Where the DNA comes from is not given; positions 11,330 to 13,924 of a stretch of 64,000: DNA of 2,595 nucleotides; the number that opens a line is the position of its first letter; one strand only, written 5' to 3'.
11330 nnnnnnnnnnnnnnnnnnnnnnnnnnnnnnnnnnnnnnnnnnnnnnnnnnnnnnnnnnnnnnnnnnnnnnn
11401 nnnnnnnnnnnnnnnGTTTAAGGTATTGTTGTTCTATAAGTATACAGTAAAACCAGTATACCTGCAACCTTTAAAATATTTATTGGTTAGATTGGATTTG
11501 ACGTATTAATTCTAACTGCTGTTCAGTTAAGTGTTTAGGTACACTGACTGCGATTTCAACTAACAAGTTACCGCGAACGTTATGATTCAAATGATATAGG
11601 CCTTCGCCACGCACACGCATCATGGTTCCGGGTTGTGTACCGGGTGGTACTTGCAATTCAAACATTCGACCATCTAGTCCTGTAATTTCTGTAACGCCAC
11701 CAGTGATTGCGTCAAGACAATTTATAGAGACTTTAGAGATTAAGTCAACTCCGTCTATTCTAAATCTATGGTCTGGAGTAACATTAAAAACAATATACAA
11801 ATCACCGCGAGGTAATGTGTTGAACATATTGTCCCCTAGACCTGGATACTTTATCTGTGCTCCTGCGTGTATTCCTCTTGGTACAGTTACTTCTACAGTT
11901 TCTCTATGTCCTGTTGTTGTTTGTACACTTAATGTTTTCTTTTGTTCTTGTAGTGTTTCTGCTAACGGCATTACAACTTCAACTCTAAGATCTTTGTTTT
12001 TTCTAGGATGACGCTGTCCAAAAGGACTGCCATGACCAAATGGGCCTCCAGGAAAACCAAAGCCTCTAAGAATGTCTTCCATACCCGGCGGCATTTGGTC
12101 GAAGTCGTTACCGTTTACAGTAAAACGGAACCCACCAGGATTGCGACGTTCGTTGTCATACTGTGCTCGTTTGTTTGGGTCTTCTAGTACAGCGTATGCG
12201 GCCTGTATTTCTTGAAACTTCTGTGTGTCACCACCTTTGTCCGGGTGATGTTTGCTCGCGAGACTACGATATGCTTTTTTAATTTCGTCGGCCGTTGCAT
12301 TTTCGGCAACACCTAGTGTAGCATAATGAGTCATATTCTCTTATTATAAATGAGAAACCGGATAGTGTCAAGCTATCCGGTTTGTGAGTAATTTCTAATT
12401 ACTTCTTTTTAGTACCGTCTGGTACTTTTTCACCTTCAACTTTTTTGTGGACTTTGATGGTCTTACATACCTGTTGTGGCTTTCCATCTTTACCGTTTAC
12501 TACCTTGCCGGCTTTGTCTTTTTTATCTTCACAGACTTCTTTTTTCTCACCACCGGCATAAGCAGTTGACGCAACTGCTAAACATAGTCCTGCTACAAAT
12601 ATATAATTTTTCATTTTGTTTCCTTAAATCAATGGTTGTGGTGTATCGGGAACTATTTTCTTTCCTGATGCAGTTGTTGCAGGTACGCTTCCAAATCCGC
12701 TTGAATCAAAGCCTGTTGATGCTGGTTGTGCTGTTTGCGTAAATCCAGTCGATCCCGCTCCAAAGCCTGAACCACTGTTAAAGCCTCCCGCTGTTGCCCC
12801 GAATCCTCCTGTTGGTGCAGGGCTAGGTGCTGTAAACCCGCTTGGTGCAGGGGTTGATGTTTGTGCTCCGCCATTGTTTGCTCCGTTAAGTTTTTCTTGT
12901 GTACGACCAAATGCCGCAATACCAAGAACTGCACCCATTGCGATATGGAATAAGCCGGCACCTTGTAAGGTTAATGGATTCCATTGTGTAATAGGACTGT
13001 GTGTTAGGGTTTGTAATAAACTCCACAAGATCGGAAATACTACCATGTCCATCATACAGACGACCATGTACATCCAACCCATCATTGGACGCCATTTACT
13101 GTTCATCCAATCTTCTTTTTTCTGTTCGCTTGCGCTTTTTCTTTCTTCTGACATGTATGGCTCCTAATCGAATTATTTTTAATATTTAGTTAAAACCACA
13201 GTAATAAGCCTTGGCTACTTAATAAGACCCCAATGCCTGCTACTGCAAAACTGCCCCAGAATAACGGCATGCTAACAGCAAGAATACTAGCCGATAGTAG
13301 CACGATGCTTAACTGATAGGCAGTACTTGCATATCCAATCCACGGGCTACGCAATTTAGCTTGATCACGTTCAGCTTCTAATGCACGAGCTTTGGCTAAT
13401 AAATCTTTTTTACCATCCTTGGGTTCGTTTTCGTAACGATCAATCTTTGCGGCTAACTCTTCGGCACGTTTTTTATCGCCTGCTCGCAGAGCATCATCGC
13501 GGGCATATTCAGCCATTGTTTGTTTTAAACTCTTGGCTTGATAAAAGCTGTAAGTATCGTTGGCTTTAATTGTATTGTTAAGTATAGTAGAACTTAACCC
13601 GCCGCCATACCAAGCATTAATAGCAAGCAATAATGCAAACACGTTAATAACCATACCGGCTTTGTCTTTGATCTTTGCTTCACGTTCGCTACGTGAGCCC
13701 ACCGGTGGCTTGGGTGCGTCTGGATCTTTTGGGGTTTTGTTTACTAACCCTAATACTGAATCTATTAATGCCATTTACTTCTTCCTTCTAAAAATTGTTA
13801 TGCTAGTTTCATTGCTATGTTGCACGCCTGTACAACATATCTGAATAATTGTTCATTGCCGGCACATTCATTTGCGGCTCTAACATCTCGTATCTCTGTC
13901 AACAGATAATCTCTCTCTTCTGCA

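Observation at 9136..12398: Phage-encoded chaperone/unfoldase set: ClpA, a DnaJ/CbpA homologue, and a GroES-like co-chaperonin at 32185-32607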

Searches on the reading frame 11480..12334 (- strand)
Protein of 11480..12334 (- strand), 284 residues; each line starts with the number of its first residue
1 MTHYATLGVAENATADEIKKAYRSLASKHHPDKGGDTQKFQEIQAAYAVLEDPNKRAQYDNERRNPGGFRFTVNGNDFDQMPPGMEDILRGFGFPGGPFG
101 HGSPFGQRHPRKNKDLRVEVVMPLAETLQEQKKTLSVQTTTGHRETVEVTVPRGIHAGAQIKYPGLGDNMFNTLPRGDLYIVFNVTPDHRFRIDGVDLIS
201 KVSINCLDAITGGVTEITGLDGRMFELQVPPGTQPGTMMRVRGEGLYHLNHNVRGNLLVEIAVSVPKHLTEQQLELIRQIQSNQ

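Call 4: search_protein_families(library=pfam, proteins=[window:11480-12334:-], max_evalue=0.01)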
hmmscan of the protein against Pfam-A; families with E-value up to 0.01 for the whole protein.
window:11480-12334:- (284 aa): 2 families
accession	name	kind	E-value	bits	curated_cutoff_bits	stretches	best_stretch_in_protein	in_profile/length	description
PF01556.23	DnaJ_C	-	1.4e-34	119.8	26.6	1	117-266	2-152/152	DnaJ C terminal domain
PF00226.36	DnaJ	-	3.1e-23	82.1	27.8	1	2-60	1-63/63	DnaJ domain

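Call 5: search_protein_families(library=ncbifam, proteins=[window:11480-12334:-], max_evalue=0.001)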
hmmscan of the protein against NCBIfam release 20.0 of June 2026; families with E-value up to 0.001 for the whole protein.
window:11480-12334:- (284 aa): 14 families
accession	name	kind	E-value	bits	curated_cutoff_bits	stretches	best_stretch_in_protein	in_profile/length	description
TIGR02349.1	DnaJ_bact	equivalog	3.7e-62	210.8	377.2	2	140-283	211-353/354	molecular chaperone DnaJ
NF008035.0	PRK10767.1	subfamily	7.4e-56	189.8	338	2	143-282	208-346/374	molecular chaperone DnaJ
NF010894.0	PRK14301.1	equivalog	9.7e-46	156.4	548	2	142-281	210-348/373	chaperone protein DnaJ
NF010885.0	PRK14292.1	equivalog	1.5e-45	155.8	585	2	141-278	209-343/371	chaperone protein DnaJ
NF010871.0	PRK14278.1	equivalog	3.7e-45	154.4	502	2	144-282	211-349/378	molecular chaperone DnaJ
NF010892.0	PRK14299.1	equivalog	4.1e-45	154.2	392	1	3-280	6-283/291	chaperone protein DnaJ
NF010874.0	PRK14281.1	equivalog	8.3e-40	137.1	619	2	145-282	235-371/397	chaperone protein DnaJ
NF010872.0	PRK14279.1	equivalog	5e-38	131.2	556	2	139-279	236-374/394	molecular chaperone DnaJ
NF007618.0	PRK10266.1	equivalog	3.2e-36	125.4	403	1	3-282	6-292/306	curved DNA-binding protein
NF037946.1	terminal_TopJ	equivalog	7.1e-31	107.5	300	2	4-60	8-67/810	terminal organelle assembly protein TopJ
TIGR03835.1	termin_org_DnaJ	equivalog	4e-25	88.4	512.25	2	3-61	4-65/871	terminal organelle assembly protein TopJ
NF050028.1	CldAdptActJ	equivalog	8.4e-11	42.2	150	1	2-61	3-71/93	cold adaptation protein ActJcold adaptation protein ActJ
NF006948.0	PRK09430.1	equivalog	1.5e-08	34.6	162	1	4-33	203-232/267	co-chaperone DjlA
TIGR00714.1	hscB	equivalog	0.00094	19.3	46.75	0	18-59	8-56/156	Fe-S protein assembly co-chaperone HscB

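Call 6: search_protein_families(library=phrogs, proteins=[window:11480-12334:-], max_evalue=0.001)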
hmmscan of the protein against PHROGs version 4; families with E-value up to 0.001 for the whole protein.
window:11480-12334:- (284 aa): 7 families
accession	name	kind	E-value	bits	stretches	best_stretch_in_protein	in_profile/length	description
phrog_14336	-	unknown function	1.4e-60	206.6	2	144-282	211-347/363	-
phrog_13942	-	unknown function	1e-11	45.7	1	5-57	19-71/336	-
phrog_2778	-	unknown function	1.3e-10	42.5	1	3-61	37-97/239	-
phrog_11153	-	unknown function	1.1e-08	36.2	1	2-61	6-68/337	-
phrog_9210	-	unknown function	2.5e-08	34.8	1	6-52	154-201/204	-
phrog_15863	-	unknown function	9.5e-08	32.7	1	13-57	154-200/312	-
phrog_31004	-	unknown function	1.8e-06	29.3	1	1-51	1-55/156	-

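Call 29: search_solved_structures(query=window:11480-12334:-, show_alignments=2, max_evalue=1e-10)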
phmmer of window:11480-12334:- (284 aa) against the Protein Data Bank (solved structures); distinct sequences matched with E-value up to 1e-10: 34.
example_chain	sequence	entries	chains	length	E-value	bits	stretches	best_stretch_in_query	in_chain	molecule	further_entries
6psi_A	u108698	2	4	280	3.5e-38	135.1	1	3-278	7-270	Chaperone protein DnaJ 2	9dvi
4j80_A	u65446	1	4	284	5.8e-33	117.9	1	3-278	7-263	Chaperone protein DnaJ 2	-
6jzb_A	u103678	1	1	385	1.1e-32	117.1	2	141-279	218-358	Chaperone protein DnaJ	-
3lz8_A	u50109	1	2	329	7.2e-29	104.5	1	3-281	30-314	Putative chaperone DnaJ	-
7zhs_A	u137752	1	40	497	9.6e-22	81.1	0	4-62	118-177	Ubiquitin-like protein SMT3,DnaJ homolog subfamily A member 2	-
7jtk_Y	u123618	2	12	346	8e-20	74.8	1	146-279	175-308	Flagellar radial spoke protein 16 | Radial spoke protein 16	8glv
9e5c_3l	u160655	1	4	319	1.7e-19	73.8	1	144-279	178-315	Chaperone protein DNAJ, putative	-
8j07_U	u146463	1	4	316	5.4e-17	65.6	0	3-61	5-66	DnaJ homolog subfamily B member 13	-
8wzb_B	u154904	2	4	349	9.7e-16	61.4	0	2-61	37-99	DnaJ homolog subfamily B member 13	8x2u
9fqr_HA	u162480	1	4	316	2.1e-15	60.3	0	3-61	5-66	DnaJ (Hsp40) related, subfamily B, member 13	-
6prq_A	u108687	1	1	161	3.7e-14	56.3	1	112-262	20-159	Alkaline phosphatase,Chaperone protein DnaJ 2 fusion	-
4j7z_A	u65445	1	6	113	6.7e-14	55.4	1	3-86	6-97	Chaperone protein DnaJ 2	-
2lo1_A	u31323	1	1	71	6.8e-14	55.4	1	2-61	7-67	DnaJ homolog subfamily A member 1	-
9dyv_A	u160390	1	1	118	7.4e-14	55.3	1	3-94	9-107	Chaperone protein DnaJ 2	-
2q2g_A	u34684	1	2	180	7.8e-14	55.2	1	140-279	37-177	Heat shock 40 kDa protein, putative (fragment)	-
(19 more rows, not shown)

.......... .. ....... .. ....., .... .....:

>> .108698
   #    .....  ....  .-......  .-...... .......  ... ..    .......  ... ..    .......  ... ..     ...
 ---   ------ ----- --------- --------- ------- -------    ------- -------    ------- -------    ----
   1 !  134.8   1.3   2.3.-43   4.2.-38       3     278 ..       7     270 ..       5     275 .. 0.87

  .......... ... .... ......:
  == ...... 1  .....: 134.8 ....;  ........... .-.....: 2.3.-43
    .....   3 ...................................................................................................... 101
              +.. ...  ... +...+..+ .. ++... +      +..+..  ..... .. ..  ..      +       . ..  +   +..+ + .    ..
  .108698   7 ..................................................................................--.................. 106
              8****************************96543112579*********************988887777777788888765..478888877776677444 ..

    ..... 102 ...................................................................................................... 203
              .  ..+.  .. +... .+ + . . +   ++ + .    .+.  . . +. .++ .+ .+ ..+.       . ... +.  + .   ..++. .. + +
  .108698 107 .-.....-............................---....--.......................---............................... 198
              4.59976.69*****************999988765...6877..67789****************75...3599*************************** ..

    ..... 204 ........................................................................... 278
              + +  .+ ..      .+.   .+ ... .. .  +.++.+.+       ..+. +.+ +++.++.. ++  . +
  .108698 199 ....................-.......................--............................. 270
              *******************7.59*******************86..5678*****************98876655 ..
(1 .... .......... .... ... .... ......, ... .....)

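Call 80: search_dna_similar(query=window:11480-12334:-, collection=phages, mode=protein, max_evalue=0.00001, max_rows=40)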
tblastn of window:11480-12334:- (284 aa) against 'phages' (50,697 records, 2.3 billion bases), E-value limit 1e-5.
Records with a match: 48; places in all: 52; records where one place covers at least 80% of the query: 10.
Best place of each record, by identity: <60% 48.
By first word of the organism name: uncultured 9; Prevotella 6; Acinetobacter 4; Bacteriophage 4; Listeria 4; Agrobacterium 2; Salmonella 2; Alteromonas 2; Brevundimonas 2; Bacillus 2; and 10 more.
By host as written in the record: - 17; Prevotella sp. 6; Listeria monocytogenes 4; Agrobacterium tumefaciens C58 2; Alteromonas confluentis DSSK2-12 2; Brevundimonas pondensis LVF1 2; Bacillus cohnii 2; Sinohrizobium meliloti NRRL L-50 1; and 12 more.
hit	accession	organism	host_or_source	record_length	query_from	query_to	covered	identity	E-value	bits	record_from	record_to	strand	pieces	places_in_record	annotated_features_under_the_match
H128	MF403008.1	Agrobacterium phage Atu_ph07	Agrobacterium tumefaciens C58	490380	1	282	99%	32.4%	1e-38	149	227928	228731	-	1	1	chaperone protein DnaJ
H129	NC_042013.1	Agrobacterium phage Atu_ph07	Agrobacterium tumefaciens C58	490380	1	282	99%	32.4%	1e-38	149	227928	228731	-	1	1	chaperone protein DnaJ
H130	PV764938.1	Sinorhizobium phage Phosso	Sinohrizobium meliloti NRRL L-50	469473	1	275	97%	32.3%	6e-37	144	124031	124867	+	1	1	chaperonin DnaJ-like protein | hypothetical protein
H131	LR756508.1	uncultured phage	metagenomic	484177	3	278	97%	31.8%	1e-26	114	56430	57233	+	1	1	record has no annotation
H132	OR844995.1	Staphylococcus phage SA 1306 Kay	Staphylococcus aureus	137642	3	280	79%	37.8%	4e-17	158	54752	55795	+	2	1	record has no annotation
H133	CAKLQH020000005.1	Acinetobacter phage MD-2021a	not known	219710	3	280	98%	29.4%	2e-21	100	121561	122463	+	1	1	cbpA: curved DNA-binding protein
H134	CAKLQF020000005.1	Acinetobacter phage MD-2021a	not known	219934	3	280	98%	29.4%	2e-21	100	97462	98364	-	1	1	cbpA: curved DNA-binding protein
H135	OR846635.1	Enterococcus phage Efs 1-1-1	Enterococcus faecalis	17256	3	278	74%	38.4%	1e-14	145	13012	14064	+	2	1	record has no annotation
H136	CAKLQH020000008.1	Acinetobacter phage MD-2021a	not known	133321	3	283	70%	40.1%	1e-18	157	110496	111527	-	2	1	dnaJ: chaperone protein DnaJ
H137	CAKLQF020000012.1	Acinetobacter phage MD-2021a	not known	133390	3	283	70%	40.1%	1e-18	157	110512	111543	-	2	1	dnaJ: chaperone protein DnaJ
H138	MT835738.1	Bacteriophage sp.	human fecal samples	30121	3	282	99%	28.2%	2e-18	91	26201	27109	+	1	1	record has no annotation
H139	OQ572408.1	Pseudomonas phage Y6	Pseudomonas aeruginosa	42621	4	283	70%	39.6%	2e-17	146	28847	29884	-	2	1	record has no annotation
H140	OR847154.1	Listeria phage LM 4-11-1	Listeria monocytogenes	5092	3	278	74%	37.0%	2e-15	147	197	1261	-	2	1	record has no annotation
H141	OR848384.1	Listeria phage LM 4-14-1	Listeria monocytogenes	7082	3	278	74%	37.0%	2e-15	147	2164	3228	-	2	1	record has no annotation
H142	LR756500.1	uncultured phage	metagenomic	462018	4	281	98%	27.8%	2e-24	108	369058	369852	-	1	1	record has no annotation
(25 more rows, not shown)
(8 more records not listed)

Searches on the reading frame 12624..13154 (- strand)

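Call 4: search_protein_families(library=pfam, proteins=[window:12624-13154:-], max_evalue=0.01)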
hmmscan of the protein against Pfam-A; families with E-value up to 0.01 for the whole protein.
window:12624-13154:- (176 aa): 1 family
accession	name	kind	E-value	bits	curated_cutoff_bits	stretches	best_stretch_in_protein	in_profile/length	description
PF11351.13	GTA_holin_3TM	-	1e-06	29.7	24.8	1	9-84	58-122/123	Holin of 3TMs, for gene-transfer release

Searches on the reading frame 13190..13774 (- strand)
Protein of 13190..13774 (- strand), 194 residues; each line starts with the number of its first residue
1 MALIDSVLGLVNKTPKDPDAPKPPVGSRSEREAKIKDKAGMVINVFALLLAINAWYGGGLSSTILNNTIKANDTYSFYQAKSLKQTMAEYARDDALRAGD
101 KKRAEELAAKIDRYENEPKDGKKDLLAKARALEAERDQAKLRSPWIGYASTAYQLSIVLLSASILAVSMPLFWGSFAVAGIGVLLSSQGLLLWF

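Call 4: search_protein_families(library=pfam, proteins=[window:13190-13774:-], max_evalue=0.01)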
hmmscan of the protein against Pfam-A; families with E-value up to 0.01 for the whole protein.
window:13190-13774:- (194 aa): 1 family
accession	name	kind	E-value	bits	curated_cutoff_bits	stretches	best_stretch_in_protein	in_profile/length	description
PF14235.11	DUF4337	-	1.5e-29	103.7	27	1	40-189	5-160/161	Domain of unknown function (DUF4337)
